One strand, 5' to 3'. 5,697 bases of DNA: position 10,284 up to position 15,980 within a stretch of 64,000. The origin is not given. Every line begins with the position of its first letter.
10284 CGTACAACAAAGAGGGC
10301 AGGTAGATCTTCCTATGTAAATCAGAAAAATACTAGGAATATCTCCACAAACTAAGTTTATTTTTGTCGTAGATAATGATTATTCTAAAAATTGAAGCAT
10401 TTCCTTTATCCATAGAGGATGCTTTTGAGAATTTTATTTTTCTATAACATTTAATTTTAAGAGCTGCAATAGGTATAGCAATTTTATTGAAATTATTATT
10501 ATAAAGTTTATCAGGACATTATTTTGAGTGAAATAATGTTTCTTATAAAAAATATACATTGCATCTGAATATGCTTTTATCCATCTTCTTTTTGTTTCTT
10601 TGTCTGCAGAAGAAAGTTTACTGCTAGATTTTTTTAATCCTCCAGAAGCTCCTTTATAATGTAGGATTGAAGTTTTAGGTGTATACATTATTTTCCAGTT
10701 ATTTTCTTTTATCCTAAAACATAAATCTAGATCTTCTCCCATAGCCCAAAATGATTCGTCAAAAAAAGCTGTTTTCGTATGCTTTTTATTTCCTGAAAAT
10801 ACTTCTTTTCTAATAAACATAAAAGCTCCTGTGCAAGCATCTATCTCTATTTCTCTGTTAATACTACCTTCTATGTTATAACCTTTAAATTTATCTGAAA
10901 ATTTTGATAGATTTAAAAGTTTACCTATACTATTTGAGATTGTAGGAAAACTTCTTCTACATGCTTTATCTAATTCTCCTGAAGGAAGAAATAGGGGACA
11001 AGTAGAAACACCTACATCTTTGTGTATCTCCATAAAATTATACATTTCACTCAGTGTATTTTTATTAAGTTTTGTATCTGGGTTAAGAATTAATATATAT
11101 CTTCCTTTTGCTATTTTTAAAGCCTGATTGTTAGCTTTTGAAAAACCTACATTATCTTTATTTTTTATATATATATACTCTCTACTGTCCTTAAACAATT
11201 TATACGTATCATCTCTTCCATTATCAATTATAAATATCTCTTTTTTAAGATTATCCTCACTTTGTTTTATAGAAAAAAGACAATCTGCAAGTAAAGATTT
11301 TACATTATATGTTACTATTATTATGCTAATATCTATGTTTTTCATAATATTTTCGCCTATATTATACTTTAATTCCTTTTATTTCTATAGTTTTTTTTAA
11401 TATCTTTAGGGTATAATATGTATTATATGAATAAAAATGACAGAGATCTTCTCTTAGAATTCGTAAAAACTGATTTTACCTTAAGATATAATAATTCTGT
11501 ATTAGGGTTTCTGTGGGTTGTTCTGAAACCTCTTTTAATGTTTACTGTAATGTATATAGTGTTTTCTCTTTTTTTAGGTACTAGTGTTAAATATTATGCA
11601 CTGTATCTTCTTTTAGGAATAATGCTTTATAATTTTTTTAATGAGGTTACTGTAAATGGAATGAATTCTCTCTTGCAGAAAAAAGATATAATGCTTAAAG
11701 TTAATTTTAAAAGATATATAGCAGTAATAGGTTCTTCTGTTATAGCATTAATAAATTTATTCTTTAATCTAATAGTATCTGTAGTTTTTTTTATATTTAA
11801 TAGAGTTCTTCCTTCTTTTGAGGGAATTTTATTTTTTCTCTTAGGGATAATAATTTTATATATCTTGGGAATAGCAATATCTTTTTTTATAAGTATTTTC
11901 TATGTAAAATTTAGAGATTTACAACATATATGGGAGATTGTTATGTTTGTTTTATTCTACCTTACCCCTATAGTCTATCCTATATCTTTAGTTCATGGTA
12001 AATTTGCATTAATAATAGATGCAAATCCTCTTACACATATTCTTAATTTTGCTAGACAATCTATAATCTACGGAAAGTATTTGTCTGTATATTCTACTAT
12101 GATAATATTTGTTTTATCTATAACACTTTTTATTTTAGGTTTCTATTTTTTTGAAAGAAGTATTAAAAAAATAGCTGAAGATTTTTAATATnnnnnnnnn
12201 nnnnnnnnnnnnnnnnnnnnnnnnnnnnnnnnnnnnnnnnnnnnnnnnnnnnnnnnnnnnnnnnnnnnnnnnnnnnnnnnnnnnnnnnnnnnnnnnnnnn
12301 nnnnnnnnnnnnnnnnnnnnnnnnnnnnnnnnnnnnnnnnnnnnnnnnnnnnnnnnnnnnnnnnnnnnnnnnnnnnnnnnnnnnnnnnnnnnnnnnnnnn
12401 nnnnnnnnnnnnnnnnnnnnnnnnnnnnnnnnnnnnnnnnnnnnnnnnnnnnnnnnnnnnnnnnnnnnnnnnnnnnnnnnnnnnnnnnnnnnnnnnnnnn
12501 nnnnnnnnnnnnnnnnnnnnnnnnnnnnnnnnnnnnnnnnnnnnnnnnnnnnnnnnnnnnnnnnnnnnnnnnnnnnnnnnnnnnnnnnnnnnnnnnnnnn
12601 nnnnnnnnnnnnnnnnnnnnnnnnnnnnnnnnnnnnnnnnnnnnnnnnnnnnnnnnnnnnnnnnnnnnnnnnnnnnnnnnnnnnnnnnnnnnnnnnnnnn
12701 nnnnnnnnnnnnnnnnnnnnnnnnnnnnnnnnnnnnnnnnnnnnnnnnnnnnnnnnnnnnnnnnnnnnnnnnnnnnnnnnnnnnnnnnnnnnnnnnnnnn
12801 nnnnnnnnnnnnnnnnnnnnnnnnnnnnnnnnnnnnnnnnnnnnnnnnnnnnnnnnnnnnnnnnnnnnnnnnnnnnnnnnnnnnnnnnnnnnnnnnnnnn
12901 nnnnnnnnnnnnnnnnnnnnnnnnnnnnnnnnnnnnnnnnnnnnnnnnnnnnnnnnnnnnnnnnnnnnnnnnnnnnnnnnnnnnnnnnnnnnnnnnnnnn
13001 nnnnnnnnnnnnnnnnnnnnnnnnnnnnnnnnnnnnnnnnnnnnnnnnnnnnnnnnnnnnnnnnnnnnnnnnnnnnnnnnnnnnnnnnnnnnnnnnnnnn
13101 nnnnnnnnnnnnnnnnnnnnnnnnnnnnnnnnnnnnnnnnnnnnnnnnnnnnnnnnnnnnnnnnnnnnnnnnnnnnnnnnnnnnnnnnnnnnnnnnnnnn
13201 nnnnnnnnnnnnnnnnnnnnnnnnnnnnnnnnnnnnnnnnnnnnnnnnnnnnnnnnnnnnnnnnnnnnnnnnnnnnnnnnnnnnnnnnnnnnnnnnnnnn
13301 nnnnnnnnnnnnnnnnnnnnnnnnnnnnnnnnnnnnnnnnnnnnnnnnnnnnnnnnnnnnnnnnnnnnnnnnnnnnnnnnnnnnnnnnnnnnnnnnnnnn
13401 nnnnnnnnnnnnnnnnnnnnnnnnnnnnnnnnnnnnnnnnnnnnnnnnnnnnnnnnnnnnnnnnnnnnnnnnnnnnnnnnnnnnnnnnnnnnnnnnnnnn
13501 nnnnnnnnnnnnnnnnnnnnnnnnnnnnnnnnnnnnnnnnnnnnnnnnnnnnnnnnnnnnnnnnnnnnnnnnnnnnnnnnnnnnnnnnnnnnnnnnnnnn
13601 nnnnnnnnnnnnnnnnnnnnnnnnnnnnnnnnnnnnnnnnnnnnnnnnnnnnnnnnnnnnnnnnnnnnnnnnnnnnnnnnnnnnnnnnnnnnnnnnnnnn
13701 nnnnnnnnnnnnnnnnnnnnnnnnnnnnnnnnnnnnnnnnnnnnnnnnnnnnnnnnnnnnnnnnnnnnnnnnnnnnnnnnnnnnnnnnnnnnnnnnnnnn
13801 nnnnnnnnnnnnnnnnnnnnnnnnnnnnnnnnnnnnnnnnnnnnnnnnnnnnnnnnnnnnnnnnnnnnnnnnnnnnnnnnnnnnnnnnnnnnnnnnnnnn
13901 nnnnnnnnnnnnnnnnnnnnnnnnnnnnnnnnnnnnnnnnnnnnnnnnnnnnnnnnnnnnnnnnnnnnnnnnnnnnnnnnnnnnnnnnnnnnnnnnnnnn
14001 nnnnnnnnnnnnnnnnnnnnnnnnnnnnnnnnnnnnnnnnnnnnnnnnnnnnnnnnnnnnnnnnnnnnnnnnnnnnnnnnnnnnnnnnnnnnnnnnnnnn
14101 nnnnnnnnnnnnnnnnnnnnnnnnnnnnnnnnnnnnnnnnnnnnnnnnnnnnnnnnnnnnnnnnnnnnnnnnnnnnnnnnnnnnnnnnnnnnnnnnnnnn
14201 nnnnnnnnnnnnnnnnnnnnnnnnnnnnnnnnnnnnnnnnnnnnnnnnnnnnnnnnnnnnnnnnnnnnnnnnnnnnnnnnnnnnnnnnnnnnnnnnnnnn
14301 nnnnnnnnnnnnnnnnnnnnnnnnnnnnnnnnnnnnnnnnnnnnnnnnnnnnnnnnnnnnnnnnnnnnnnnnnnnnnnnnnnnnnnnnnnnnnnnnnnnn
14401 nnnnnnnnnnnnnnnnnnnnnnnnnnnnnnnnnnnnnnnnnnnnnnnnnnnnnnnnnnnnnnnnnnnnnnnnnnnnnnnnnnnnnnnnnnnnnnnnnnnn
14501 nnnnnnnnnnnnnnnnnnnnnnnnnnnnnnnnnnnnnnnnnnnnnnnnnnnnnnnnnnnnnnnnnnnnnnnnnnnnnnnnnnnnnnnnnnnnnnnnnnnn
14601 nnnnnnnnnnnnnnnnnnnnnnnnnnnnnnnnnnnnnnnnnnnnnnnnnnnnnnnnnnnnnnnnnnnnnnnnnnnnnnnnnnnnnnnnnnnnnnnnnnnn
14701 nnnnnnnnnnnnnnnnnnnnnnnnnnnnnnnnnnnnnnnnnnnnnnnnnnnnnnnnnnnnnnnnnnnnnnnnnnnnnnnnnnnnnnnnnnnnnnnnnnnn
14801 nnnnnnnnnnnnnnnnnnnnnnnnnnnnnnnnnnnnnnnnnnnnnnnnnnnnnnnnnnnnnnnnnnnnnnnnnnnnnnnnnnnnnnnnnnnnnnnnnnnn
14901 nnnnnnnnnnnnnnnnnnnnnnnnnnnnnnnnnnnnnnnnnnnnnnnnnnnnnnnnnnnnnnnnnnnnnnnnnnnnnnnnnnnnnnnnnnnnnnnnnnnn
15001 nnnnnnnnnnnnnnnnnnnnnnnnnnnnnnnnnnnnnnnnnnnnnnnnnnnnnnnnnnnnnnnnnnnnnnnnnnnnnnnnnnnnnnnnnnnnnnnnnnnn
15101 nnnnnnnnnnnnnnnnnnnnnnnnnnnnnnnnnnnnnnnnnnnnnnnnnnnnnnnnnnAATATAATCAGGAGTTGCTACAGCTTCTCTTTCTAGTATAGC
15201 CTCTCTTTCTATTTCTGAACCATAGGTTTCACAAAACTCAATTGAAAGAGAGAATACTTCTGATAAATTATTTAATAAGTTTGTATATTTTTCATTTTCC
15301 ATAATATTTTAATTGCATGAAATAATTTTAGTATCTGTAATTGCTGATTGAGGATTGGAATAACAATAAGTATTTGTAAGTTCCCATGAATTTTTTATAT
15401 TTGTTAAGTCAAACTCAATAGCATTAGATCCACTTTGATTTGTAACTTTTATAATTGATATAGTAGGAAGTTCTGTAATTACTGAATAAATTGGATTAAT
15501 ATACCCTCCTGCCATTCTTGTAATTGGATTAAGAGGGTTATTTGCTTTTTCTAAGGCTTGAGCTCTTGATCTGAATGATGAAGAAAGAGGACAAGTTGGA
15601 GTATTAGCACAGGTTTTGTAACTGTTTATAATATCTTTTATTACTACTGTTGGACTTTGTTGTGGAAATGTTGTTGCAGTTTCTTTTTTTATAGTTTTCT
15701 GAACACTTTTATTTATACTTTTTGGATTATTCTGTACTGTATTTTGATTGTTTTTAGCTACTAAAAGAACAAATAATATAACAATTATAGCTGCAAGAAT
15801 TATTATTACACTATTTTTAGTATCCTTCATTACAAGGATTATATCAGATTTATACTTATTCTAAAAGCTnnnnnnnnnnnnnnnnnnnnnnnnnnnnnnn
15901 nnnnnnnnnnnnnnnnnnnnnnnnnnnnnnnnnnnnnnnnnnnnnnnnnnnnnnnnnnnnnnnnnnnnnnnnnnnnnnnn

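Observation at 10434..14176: ABC-transporter-dependent glycan export module whose Wzt carries a C-terminal putative carbohydrate-binding extension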

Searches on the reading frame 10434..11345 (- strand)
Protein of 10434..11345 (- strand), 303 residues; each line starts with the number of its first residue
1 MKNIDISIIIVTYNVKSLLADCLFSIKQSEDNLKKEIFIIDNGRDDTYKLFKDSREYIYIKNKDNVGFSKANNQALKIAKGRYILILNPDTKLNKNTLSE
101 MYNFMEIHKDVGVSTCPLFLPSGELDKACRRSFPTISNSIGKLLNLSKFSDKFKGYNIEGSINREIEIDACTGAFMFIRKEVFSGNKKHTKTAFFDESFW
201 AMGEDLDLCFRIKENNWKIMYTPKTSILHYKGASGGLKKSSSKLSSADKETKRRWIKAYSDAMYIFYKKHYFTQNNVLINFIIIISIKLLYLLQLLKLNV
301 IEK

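Call 4: search_protein_families(library=pfam, proteins=[window:10434-11345:-], max_evalue=0.01)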
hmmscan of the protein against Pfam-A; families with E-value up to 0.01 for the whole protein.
window:10434-11345:- (303 aa): 3 families
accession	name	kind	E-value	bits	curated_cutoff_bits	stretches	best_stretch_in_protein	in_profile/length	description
PF00535.33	Glycos_transf_2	-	5.1e-22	79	23.3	1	7-183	1-164/168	Glycosyl transferase family 2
PF13641.12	Glyco_tranf_2_3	-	2.8e-12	47.6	27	1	6-237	3-217/230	Glycosyltransferase like family 2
PF13632.12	Glyco_trans_2_3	-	5.5e-07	30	27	1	83-273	1-153/198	Glycosyl transferase family group 2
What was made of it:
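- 10434..11345 (-): GT2 glycosyltransferase (GT2a, 303 aa, C-terminal hydrophobic segment), divergent from wzm; part of the conserved four-gene core. PF00535 at 79 bits (call 4).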

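Call 16: search_protein_families(library=ncbifam, proteins=[window:10434-11345:-], max_evalue=0.001)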
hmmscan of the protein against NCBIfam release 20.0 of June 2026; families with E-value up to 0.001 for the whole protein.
window:10434-11345:- (303 aa): 17 families
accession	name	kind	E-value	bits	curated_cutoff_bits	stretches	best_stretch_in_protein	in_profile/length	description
NF038302.1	EPS_HpsE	equivalog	4.1e-14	52.3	300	1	4-229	1-222/307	hormogonium polysaccharide biosynthesis glycosyltransferase HpsE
TIGR03111.1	glyc2_xrt_Gpos1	hypoth_equivalog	8e-14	51.3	363.95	1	5-283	50-310/439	TIGR03111 family XrtG-associated glycosyltransferase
NF038299.1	EPS_HpsN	equivalog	9.8e-13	47.7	425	1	6-242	3-233/317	hormogonium polysaccharide biosynthesis glycosyltransferase HpsN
NF041875.1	EPS_EpsD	equivalog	1.6e-11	44.2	370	1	6-106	1-105/325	exopolysaccharide biosynthesis glycosyltransferase EpsD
NF007482.0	PRK10073.1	equivalog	4.6e-10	39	423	1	5-116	7-120/334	glycosyltransferase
TIGR03937.1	PgaC_IcaA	equivalog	1.4e-09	37.5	422.3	1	5-115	46-160/407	poly-beta-1,6-N-acetyl-D-glucosamine synthase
TIGR04283.1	glyco_like_mftF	equivalog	5.2e-09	36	182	1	6-106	1-99/221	TIGR04283 family arsenosugar biosynthesis glycosyltransferase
NF047683.1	TeichurnBiosyTuaG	equivalog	7.5e-09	35.6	400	1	5-109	7-115/252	teichuronic acid biosynthesis protein TuaG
TIGR04440.1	glyco_TIGR04440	domain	5.3e-08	32.9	70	1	6-124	2-126/215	TIGR00180 family glycosyltransferase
TIGR03965.1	mycofact_glyco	equivalog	2.3e-07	30.1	280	1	195-230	247-281/467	mycofactocin biosynthesis glycosyltransferase MftF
TIGR04242.1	nodulat_NodC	equivalog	8.7e-07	28.2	550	1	6-106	50-157/395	chitooligosaccharide synthase NodC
NF050050.1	ProtGlycPglI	equivalog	3.7e-06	26.5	500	1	6-102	4-105/306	GalNAc(5)-diNAcBac-PP-undecaprenol beta-1,3-glucosyltransferase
NF053739.1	GlytfEpsEBac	equivalog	6e-05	22.2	450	1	6-113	3-115/265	glycosyltransferase EpsE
TIGR04009.1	wcaE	equivalog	0.00016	21.1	369.2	1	6-131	3-132/248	colanic acid biosynthesis glycosyltransferase WcaE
NF007453.0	PRK10018.1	equivalog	0.00025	20.8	382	1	3-103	5-109/280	colanic acid biosynthesis glycosyltransferase WcaA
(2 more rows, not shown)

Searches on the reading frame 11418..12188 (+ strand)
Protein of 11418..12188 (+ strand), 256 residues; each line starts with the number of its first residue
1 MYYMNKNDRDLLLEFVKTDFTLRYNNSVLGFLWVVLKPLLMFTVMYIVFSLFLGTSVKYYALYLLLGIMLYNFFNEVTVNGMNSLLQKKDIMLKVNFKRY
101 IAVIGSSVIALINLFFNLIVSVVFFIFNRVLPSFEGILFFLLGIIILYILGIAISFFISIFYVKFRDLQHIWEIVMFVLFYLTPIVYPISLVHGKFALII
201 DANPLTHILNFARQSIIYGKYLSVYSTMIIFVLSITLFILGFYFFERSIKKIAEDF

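Call 4: search_protein_families(library=pfam, proteins=[window:11418-12188:+], max_evalue=0.01)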
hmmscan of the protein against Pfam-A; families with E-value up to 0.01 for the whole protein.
window:11418-12188:+ (256 aa): 1 family
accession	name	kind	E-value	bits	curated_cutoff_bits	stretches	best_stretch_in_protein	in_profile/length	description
PF01061.29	ABC2_membrane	-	1.7e-12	47.8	26.9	1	16-215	7-209/211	ABC-2 type transporter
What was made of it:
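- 11418..12188 (+): Wzm, ABC-2 permease of the exporter (256 aa). PF01061 at 47.8 bits (call 4).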

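Call 16: search_protein_families(library=ncbifam, proteins=[window:11418-12188:+], max_evalue=0.001)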
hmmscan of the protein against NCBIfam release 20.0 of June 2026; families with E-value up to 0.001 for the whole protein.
window:11418-12188:+ (256 aa): 2 families
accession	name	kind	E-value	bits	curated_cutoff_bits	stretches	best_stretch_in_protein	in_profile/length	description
NF050109.1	galactan_ABC_perm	equivalog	1e-19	71.1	380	1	7-240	19-256/272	galactan export ABC transporter permease subunit Wzm/RfbD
NF050053.1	CapPschTportKpsM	equivalog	1.6e-07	31.5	300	1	11-248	8-252/257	capsule polysaccharide transporter KpsM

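Call 65: search_solved_structures(query=window:11418-12188:+, max_evalue=0.01)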
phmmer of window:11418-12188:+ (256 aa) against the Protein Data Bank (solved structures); distinct sequences matched with E-value up to 0.01: 7.
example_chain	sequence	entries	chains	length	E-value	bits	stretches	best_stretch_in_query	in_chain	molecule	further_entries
6m96_B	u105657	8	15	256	1.5e-13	54.4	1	10-255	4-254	Transport permease protein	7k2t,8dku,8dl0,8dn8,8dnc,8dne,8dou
6oih_D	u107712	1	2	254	1.6e-13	54.3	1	10-255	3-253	Transport permease protein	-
9qfx_A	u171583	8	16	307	2.9e-10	43.7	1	9-229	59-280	Probable O-antigen/lipopolysaccharide transport integral membrane protein ABC transporter | ABC transporter permease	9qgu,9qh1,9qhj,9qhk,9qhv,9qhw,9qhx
9cfp_A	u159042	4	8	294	3.7e-09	40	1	24-245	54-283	Transport permease protein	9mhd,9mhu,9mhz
9cfl_A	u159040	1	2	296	3.8e-09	40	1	24-245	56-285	Transport permease protein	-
6jbh_C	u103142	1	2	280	4.9e-08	36.4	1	24-241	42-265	TarG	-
8tsh_C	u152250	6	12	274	6.8e-07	32.6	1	19-224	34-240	Transport permease protein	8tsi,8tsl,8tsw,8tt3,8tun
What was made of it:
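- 11418..12188 (+): Best PDB match is A. aeolicus Wzm 6M96/7K2T, E=1.5e-13, residues 10-255 (call 65).
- On Wzm/Wzt polysaccharide ABC exporter (ABC-2 type): A. aeolicus Wzm at E=1.5e-13, residues 10-255 of 256; also the mycobacterial Wzm and TarG (call 65).
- Wzm matches A. aeolicus Wzm (call 65).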

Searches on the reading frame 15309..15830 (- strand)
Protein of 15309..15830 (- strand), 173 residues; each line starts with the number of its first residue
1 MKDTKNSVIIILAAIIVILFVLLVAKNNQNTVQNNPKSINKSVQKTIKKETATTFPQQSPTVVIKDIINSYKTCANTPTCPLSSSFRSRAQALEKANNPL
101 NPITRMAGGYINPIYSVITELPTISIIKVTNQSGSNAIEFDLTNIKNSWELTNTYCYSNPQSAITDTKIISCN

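Call 9: search_protein_families(library=pfam, proteins=[window:15309-15830:-], max_evalue=0.01)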
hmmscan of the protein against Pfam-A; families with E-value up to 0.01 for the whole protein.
window:15309-15830:- (173 aa): 0 families

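Call 73: search_protein_families(library=phrogs, proteins=[window:15309-15830:-], max_evalue=0.001)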
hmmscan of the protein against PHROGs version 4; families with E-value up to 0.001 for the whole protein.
window:15309-15830:- (173 aa): 1 family
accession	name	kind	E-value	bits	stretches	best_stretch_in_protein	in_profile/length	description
phrog_12024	-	unknown function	0.00083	20.7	0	12-95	13-98/119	-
